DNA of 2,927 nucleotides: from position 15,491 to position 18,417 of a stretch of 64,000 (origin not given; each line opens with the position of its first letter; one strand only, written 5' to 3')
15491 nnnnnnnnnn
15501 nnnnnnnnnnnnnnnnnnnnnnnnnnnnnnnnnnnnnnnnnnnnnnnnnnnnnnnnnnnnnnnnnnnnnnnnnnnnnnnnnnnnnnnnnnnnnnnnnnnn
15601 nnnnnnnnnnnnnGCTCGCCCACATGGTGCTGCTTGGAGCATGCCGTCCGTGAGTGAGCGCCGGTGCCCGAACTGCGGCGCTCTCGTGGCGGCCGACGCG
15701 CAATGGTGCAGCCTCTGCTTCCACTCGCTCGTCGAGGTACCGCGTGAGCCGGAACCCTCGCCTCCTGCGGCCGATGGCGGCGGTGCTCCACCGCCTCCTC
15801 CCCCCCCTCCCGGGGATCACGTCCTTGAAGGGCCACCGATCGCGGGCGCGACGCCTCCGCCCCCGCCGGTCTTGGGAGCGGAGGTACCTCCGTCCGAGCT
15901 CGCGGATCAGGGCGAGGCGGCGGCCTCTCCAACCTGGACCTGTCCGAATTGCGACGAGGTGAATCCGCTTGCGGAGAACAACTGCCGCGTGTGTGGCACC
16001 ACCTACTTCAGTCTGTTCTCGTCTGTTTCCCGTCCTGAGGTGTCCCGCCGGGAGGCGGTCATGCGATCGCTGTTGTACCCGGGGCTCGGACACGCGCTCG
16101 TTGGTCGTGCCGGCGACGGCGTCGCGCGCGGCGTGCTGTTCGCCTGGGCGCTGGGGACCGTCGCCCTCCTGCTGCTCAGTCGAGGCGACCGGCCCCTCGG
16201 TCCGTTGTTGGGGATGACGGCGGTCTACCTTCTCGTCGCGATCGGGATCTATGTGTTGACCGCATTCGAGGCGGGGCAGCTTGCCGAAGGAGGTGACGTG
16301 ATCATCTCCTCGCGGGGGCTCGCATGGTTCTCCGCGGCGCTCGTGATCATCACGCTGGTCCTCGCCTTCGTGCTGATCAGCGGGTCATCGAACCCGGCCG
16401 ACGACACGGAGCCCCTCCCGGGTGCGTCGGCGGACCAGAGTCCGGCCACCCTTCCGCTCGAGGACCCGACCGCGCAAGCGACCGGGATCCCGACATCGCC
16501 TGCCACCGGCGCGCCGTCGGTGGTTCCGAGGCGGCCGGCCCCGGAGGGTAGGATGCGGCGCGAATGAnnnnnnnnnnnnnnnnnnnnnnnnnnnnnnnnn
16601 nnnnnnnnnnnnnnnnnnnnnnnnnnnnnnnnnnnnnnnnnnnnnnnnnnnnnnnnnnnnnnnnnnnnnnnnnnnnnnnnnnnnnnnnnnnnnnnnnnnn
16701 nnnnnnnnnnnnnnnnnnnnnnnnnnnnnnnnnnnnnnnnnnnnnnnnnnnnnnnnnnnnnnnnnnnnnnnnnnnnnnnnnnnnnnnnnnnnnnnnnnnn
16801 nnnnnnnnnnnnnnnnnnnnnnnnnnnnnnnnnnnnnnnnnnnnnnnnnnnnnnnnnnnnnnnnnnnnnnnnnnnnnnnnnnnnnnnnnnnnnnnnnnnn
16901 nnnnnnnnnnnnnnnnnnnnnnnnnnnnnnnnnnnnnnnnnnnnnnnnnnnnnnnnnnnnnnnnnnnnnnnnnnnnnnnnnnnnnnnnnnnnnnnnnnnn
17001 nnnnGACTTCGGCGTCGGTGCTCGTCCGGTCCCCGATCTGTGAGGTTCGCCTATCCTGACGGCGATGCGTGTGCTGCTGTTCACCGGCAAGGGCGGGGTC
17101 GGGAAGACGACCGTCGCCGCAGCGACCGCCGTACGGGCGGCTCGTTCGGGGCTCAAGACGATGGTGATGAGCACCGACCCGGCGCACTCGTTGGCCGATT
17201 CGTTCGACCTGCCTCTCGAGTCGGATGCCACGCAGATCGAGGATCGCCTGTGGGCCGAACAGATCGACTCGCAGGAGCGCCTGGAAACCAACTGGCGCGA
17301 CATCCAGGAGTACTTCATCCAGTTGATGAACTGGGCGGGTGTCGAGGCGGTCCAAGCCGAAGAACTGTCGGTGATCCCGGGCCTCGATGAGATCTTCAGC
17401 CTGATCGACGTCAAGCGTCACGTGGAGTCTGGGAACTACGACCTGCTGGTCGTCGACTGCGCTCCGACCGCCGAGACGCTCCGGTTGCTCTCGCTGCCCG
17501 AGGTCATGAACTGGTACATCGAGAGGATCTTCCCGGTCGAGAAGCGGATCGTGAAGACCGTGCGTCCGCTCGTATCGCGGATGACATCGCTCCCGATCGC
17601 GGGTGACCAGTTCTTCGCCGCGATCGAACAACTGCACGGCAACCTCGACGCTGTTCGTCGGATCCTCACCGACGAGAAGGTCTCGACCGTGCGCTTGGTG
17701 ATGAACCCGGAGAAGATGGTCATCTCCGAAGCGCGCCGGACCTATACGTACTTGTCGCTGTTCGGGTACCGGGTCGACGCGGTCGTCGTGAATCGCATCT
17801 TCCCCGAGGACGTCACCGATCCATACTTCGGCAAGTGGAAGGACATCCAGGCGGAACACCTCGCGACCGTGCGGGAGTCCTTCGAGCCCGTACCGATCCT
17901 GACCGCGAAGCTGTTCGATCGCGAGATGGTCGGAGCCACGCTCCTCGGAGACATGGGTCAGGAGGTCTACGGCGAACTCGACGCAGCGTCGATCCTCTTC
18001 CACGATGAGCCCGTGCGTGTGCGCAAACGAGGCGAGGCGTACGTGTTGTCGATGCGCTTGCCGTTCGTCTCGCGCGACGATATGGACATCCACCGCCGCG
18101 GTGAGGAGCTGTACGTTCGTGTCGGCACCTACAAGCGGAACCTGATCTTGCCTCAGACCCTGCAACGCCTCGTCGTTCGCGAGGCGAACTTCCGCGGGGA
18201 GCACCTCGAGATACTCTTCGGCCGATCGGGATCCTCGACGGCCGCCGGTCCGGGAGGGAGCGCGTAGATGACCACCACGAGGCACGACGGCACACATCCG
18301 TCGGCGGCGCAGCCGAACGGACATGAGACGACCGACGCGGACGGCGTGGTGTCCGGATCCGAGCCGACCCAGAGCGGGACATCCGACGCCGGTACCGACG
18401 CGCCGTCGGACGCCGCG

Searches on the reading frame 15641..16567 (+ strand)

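Call 16: search_protein_families(library=pfam, proteins=[window:15641-16567:+])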
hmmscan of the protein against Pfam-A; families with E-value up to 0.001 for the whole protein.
window:15641-16567:+ (308 aa): 5 families
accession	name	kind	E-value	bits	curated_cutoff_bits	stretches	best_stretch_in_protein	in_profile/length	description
PF10571.15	UPF0547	-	2.4e-07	31.2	29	1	8-28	2-22/26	Uncharacterised protein family UPF0547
PF12773.13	DZR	-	1e-06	29.2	27.3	0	6-26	24-44/45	Double zinc ribbon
PF18912.6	DZR_2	-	7.7e-06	26.1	27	0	7-32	8-33/56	Double zinc ribbon domain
PF13248.11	Zn_ribbon_3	-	2.8e-05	23.9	27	1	5-26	1-22/26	zinc-ribbon domain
PF13240.11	Zn_Ribbon_1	-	0.00097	19.3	25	0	9-26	2-19/23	zinc-ribbon domain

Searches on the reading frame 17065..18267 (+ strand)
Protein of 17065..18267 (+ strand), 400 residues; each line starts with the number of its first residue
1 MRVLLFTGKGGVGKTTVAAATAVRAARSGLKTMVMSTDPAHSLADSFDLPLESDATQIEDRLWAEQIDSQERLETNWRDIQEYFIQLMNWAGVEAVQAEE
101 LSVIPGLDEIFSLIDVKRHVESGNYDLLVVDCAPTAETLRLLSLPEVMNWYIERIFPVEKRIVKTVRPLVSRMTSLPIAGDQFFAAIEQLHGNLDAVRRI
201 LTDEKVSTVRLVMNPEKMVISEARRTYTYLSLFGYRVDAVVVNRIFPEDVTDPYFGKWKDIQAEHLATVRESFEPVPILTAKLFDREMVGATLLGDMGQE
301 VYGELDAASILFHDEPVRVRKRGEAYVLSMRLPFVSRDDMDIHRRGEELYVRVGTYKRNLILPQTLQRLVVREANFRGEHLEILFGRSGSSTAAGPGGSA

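Call 16: search_protein_families(library=pfam, proteins=[window:17065-18267:+])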
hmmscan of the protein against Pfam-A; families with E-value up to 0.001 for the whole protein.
window:17065-18267:+ (400 aa): 5 families
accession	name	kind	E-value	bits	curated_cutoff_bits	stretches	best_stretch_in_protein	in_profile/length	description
PF02374.21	ArsA_ATPase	-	3.1e-91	306.2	24.3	1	1-302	1-304/305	Anion-transporting ATPase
PF17886.7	ArsA_HSP20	-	2.2e-18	66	22.5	1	325-385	3-63/63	HSP20-like domain found in ArsA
PF13614.12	AAA_31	-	4.4e-09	37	27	1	6-142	7-135/177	AAA domain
PF01656.29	CbiA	-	1.3e-07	32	25.4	1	6-93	4-54/125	CobQ/CobB/MinD/ParA nucleotide binding domain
PF10609.15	ParA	-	6.2e-05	23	27.1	1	3-39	6-42/246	NUBPL iron-transfer P-loop NTPase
